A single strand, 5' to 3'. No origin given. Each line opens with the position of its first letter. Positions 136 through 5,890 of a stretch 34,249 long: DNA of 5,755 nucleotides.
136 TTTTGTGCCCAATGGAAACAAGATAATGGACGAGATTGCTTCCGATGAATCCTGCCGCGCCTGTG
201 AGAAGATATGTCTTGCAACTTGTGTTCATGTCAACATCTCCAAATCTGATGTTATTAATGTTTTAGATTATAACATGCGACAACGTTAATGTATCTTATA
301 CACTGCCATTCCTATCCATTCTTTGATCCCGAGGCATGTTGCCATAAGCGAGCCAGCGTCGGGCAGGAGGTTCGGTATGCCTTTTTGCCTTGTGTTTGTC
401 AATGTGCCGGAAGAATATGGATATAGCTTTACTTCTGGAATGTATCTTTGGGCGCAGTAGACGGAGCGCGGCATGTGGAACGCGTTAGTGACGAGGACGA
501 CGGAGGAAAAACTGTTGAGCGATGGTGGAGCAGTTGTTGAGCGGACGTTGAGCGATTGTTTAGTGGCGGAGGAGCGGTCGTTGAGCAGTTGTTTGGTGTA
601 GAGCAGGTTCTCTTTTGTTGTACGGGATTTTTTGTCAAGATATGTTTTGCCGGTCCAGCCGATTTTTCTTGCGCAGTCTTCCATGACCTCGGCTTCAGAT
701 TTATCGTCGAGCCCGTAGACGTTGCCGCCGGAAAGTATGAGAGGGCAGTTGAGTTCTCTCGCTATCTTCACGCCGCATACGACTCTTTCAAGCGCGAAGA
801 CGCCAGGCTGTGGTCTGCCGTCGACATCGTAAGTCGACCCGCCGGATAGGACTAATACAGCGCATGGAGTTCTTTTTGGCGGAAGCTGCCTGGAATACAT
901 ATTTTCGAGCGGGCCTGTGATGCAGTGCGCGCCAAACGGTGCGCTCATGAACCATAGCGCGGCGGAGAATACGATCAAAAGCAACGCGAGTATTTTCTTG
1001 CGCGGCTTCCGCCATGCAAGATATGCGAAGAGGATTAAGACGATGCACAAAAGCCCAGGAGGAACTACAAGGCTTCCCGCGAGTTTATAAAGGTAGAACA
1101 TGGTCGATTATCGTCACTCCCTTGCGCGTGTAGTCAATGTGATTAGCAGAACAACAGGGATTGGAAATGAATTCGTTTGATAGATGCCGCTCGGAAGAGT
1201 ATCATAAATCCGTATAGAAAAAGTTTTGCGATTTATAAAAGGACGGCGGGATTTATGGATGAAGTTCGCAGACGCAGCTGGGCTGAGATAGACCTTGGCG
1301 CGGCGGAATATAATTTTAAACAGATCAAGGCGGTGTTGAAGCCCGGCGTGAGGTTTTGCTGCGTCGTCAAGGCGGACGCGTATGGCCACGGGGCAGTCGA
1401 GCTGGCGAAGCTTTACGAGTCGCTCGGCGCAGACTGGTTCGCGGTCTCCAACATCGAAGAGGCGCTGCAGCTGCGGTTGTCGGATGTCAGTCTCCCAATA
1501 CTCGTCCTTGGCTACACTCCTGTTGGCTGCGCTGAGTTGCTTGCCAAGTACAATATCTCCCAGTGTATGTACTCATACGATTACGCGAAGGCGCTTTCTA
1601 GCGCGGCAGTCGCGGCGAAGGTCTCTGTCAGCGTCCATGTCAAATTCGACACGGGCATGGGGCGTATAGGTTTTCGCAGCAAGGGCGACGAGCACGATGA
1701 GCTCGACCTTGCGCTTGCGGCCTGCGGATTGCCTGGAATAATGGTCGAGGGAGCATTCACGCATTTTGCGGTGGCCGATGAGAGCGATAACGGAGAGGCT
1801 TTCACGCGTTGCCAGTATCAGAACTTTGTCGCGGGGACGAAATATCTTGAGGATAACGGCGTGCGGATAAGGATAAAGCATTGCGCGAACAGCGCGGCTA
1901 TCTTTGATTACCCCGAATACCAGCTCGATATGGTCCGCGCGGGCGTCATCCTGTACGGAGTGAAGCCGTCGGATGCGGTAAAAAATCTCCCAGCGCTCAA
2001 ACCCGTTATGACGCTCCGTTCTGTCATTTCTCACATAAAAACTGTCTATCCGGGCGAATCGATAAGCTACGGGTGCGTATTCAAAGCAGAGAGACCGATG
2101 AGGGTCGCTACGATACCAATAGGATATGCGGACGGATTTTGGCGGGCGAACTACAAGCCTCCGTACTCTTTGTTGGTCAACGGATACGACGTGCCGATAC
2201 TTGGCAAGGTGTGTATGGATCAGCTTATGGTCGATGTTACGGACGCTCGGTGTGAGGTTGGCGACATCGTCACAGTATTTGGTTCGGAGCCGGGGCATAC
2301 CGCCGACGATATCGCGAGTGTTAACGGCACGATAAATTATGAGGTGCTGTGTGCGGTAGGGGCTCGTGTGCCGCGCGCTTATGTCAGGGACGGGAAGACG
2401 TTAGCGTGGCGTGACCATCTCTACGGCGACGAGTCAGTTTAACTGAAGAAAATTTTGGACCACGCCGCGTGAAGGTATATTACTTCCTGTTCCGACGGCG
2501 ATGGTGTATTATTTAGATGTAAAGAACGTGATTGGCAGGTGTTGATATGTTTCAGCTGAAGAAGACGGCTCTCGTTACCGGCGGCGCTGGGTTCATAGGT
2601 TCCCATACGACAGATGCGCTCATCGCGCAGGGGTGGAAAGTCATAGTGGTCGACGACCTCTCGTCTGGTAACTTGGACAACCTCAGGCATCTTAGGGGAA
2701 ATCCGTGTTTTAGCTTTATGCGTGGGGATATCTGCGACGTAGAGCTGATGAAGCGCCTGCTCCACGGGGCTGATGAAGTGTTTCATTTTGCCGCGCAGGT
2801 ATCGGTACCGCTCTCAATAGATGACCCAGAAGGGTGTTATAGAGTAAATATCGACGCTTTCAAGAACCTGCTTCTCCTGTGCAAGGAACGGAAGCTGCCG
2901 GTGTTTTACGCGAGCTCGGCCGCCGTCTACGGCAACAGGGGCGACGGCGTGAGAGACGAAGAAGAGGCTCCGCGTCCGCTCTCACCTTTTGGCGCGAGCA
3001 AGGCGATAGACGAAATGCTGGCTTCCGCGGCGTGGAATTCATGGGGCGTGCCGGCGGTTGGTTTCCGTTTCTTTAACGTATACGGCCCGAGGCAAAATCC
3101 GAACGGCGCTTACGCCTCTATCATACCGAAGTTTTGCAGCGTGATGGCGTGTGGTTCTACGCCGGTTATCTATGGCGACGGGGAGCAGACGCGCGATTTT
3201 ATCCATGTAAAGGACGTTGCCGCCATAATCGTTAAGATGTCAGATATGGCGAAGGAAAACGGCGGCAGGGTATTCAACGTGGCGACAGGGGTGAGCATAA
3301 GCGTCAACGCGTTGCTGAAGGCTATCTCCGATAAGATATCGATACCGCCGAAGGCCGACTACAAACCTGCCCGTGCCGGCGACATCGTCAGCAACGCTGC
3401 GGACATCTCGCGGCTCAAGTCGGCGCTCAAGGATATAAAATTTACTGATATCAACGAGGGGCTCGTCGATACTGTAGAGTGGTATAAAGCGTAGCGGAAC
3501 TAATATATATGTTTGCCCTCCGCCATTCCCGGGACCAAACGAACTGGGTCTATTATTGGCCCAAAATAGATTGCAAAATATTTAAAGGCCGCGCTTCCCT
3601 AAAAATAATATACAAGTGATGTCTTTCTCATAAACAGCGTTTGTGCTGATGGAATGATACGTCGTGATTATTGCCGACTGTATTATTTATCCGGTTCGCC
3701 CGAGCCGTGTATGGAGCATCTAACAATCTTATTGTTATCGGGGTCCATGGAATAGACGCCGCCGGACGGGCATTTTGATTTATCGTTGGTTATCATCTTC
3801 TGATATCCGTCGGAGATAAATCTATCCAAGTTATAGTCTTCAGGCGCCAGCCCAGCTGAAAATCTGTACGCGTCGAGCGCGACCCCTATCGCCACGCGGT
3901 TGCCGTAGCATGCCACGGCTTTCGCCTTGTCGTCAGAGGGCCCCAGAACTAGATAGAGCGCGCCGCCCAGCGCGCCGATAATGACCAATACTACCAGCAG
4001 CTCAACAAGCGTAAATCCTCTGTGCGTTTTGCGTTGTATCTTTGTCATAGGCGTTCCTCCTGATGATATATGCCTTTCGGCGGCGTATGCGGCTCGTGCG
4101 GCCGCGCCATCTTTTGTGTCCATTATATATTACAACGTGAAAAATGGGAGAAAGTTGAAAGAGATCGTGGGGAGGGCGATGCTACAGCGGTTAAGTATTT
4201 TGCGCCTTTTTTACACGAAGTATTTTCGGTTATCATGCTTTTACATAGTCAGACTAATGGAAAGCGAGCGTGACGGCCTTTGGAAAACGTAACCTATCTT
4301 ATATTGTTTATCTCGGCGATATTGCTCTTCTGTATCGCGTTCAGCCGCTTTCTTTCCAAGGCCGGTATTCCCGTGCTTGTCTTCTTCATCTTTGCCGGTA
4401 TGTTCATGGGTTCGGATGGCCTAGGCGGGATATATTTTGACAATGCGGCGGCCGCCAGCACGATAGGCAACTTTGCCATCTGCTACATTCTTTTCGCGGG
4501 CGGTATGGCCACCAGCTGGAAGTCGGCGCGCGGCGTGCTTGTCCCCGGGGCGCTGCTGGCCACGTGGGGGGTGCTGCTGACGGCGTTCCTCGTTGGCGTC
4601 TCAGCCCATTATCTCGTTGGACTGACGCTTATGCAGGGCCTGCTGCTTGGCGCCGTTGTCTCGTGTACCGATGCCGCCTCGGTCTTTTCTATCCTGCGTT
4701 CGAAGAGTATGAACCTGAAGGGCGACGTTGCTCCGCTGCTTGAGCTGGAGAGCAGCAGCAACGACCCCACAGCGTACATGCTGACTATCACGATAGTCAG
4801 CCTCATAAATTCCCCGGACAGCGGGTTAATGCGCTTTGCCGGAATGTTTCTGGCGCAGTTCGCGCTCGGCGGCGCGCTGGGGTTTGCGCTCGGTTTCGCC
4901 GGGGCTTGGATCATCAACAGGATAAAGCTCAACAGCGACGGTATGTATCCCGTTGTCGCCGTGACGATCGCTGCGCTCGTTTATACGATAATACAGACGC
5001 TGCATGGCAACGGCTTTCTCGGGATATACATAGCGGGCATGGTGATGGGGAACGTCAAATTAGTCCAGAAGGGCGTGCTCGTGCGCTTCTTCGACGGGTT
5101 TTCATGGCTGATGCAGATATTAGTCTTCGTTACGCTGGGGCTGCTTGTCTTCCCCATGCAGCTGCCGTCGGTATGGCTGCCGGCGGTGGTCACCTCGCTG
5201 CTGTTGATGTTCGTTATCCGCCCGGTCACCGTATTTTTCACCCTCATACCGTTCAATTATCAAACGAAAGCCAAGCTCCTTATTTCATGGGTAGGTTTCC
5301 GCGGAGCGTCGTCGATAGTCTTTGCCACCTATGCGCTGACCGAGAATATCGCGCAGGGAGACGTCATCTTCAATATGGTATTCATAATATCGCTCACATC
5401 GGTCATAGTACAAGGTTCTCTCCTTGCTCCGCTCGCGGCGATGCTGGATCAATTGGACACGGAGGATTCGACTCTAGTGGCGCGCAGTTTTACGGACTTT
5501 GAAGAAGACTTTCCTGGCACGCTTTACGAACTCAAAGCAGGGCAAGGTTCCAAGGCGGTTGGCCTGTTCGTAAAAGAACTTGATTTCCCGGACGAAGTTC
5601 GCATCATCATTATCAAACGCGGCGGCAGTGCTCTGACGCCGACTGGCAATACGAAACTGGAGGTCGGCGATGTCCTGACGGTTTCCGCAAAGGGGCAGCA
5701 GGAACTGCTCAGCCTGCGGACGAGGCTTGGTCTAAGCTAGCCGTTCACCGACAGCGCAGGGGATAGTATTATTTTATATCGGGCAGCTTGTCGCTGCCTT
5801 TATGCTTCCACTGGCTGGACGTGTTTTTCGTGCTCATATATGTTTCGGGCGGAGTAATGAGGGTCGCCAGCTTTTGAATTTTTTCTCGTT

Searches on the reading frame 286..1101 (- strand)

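Call 70: search_protein_families(library=pfam, proteins=[window:286-1101:-], max_evalue=0.00001)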
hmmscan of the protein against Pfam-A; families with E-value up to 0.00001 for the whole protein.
window:286-1101:- (271 aa): 1 family
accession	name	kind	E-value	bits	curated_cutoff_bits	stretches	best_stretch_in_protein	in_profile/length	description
PF02698.23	DUF218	-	4.8e-23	82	27.6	1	81-264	2-133/133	DUF218 domain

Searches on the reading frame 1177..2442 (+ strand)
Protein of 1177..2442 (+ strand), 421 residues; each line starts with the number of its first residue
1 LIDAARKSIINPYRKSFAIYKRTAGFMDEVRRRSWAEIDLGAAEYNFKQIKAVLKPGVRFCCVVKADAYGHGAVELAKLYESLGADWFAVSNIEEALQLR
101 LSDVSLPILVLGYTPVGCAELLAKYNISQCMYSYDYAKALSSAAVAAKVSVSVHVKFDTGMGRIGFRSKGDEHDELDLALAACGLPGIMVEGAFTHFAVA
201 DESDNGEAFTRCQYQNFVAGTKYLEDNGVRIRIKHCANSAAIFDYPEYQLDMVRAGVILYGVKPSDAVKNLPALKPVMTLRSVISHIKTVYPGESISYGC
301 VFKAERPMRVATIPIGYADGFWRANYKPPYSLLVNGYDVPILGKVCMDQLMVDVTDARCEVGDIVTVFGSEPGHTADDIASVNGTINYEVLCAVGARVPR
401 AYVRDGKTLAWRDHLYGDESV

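Call 70: search_protein_families(library=pfam, proteins=[window:1177-2442:+], max_evalue=0.00001)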
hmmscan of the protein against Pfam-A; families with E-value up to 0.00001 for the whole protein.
window:1177-2442:+ (421 aa): 2 families
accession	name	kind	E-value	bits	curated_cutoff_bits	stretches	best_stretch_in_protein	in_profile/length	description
PF01168.26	Ala_racemase_N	-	3.6e-64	216.9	24.1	1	38-264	1-220/220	Alanine racemase, N-terminal domain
PF00842.27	Ala_racemase_C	-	3.9e-43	146.5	25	1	277-402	1-127/127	Alanine racemase, C-terminal domain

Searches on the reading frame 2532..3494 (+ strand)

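Call 70: search_protein_families(library=pfam, proteins=[window:2532-3494:+], max_evalue=0.00001)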
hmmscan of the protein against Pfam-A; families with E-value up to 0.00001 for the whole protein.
window:2532-3494:+ (320 aa): 8 families
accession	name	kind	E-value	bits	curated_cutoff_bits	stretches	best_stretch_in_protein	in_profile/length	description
PF01370.27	Epimerase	-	6.5e-56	189.9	20.9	1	13-251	1-240/240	NAD dependent epimerase/dehydratase family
PF16363.11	GDP_Man_Dehyd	-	1.2e-53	183.1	27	1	14-270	1-267/332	GDP-mannose 4,6 dehydratase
PF01073.25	3Beta_HSD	-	3.4e-19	69.4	22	1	14-234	1-226/280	3-beta hydroxysteroid dehydrogenase/isomerase family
PF02719.21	Polysacc_synt_2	-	2.7e-17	63.3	20.2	1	14-269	2-247/293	Polysaccharide biosynthesis protein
PF04321.23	RmlD_sub_bind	-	5.1e-11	42.6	27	1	13-186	3-154/287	RmlD substrate binding domain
PF07993.18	NAD_binding_4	-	2.1e-10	40.6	20.1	1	72-231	81-256/258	Male sterility protein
PF05368.20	NmrA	-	3.4e-06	27.3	27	0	10-90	2-80/298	NmrA-like family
PF00106.31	adh_short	-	8.6e-06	25.8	26.6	0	11-82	1-73/195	short chain dehydrogenase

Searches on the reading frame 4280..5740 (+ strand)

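Call 70: search_protein_families(library=pfam, proteins=[window:4280-5740:+], max_evalue=0.00001)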
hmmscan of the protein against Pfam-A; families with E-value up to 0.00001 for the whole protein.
window:4280-5740:+ (486 aa): 2 families
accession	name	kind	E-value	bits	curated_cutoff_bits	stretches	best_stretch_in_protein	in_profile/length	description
PF00999.27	Na_H_Exchanger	-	2.5e-50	171.8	26.2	1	14-386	3-373/375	Sodium/hydrogen exchanger, transmembrane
PF02080.26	TrkA_C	-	2.8e-12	46.8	27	1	416-474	2-62/71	TrkA-C domain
